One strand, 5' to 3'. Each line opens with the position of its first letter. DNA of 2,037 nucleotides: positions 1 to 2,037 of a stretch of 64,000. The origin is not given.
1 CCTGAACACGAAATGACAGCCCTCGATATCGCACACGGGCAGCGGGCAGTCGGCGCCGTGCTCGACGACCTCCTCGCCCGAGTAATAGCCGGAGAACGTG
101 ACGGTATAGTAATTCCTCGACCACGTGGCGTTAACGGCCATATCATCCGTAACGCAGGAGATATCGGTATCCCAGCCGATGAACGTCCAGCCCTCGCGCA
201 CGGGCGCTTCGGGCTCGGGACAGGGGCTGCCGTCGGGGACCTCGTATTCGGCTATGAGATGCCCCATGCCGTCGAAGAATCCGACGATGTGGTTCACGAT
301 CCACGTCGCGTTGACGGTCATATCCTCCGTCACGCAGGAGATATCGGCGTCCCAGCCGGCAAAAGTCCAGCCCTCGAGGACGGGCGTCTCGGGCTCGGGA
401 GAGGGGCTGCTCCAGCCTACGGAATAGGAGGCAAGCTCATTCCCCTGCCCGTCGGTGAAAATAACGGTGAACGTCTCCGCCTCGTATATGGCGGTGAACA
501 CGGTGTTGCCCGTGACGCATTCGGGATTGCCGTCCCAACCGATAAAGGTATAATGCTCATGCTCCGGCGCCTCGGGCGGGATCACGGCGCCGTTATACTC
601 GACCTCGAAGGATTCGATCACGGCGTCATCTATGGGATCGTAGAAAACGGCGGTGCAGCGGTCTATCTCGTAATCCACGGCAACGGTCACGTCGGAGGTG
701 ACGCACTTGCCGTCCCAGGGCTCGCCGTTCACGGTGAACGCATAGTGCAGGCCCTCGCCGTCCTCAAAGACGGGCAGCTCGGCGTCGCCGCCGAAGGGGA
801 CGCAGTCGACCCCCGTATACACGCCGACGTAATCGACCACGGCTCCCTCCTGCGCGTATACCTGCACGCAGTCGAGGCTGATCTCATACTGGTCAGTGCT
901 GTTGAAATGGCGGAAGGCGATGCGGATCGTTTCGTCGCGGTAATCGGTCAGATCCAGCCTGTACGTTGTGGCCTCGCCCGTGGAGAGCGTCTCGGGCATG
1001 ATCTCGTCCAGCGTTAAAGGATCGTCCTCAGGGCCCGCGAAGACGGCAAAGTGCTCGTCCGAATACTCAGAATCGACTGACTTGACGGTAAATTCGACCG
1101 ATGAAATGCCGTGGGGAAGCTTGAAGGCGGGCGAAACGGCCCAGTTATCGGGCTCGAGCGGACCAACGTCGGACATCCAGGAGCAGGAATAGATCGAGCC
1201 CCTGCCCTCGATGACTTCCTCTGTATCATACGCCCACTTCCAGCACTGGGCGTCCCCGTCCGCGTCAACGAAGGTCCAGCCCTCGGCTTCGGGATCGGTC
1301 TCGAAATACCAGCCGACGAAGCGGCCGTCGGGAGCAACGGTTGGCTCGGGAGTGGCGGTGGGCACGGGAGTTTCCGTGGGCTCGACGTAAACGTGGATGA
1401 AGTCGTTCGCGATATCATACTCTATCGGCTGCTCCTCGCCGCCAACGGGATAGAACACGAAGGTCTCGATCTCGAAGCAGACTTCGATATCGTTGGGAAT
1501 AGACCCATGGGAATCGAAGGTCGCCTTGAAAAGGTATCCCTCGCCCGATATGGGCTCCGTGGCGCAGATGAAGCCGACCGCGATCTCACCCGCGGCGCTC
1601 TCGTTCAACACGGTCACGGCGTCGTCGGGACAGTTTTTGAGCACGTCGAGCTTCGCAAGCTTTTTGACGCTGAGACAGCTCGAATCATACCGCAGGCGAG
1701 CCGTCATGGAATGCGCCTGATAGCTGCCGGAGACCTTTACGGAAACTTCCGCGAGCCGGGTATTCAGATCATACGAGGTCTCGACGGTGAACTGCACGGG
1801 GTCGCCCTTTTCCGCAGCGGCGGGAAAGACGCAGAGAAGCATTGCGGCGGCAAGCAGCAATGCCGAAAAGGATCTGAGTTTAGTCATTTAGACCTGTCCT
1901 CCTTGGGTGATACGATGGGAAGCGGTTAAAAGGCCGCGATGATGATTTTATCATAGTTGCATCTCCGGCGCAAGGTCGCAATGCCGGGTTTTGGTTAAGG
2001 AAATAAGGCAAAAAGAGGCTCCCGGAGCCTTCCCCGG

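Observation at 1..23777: Dense cluster of dockerin-tagged non-cellulolytic surface proteins (LRR, CHAP, peptidase) suggesting a cellulosome-like display system with unusual cargo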

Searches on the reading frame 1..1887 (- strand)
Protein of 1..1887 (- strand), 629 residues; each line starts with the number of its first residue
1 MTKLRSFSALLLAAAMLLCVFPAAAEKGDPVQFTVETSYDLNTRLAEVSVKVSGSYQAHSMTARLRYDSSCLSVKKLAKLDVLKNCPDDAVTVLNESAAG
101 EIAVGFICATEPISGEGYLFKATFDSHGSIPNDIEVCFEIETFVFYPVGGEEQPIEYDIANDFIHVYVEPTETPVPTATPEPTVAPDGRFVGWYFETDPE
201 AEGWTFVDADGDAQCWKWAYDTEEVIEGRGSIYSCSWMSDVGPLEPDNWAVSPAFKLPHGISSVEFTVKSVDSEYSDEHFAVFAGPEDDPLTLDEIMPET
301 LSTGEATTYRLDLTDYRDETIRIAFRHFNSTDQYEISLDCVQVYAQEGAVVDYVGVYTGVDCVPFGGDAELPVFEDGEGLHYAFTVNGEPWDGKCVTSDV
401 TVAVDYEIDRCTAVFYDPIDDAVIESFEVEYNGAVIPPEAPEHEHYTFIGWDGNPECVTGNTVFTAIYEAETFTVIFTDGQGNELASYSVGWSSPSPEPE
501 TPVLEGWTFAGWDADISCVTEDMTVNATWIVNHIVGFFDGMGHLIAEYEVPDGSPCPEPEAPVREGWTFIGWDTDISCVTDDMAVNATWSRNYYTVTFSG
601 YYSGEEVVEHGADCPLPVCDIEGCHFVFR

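Call 11: search_protein_families(library=pfam, proteins=[window:1-1887:-], max_evalue=0.01)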
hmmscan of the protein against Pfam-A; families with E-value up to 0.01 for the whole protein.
window:1-1887:- (629 aa): 3 families
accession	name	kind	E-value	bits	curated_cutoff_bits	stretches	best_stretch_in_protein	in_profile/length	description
PF07675.18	Cleaved_Adhesin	-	2.2e-17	64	21.4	1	195-343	8-174/174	Cleaved Adhesin Domain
PF09479.16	Flg_new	-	1.2e-14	54.6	27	2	542-586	9-51/65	Listeria-Bacteroides repeat domain (List_Bact_rpt)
PF18655.7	SHIRT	-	0.0091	17.1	22.4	0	564-590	52-80/82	SHIRT domain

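Call 86: search_protein_families(library=ncbifam, proteins=[window:1-1887:-], max_evalue=0.01)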
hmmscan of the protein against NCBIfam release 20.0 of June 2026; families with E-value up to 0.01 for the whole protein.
window:1-1887:- (629 aa): 3 families
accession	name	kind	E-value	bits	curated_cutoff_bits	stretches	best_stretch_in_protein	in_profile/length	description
NF038128.1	choice_anch_J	domain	7.6e-17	62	30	1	195-343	6-162/162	choice-of-anchor J domain-containing protein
NF033189.1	internalin_A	exception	3.6e-09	35.5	1600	1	394-513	550-675/799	class 1 internalin InlA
NF033188.1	internalin_H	exception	7.6e-09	34.7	1050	1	470-573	342-453/548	InlH/InlC2 family class 1 internalin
